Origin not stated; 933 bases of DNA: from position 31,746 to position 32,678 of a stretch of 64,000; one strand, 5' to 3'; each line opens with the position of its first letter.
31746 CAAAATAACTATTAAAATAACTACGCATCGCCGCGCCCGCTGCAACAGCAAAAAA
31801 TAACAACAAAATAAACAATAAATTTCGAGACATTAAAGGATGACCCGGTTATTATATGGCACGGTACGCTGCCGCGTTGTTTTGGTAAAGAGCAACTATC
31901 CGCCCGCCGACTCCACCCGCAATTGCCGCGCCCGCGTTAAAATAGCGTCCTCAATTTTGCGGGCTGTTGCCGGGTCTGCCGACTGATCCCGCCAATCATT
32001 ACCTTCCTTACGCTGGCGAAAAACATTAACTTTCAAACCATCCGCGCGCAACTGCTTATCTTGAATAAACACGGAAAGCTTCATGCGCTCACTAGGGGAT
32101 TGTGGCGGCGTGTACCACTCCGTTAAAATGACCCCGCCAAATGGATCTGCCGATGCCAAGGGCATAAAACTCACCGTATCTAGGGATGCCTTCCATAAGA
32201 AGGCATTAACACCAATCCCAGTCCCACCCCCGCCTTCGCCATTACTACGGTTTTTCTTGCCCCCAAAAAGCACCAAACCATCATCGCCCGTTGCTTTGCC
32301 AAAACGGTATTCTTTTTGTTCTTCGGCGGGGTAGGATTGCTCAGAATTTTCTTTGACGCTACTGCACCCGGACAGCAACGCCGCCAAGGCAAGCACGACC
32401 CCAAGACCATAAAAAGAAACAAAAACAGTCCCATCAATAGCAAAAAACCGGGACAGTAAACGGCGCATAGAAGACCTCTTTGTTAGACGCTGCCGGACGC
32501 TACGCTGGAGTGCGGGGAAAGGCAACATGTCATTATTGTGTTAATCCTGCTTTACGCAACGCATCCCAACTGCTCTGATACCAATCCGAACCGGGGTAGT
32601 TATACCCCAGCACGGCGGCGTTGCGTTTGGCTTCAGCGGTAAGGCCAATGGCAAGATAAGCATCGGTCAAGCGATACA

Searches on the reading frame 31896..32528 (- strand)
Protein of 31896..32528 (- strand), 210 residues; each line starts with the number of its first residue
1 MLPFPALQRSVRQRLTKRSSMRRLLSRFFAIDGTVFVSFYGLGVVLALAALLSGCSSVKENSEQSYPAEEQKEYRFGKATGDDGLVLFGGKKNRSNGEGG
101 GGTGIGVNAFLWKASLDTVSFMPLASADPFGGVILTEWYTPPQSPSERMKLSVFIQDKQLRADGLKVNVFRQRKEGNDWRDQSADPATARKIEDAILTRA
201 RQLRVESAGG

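Call 44: search_protein_families(library=pfam, proteins=[window:31896-32528:-], max_evalue=0.00001)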
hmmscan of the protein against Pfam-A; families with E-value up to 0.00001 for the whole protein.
window:31896-32528:- (210 aa): 1 family
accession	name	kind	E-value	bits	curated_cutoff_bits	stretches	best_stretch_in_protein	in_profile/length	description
PF12100.13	DUF3576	-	3.3e-44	149.6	25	1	105-205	1-101/101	Domain of unknown function (DUF3576)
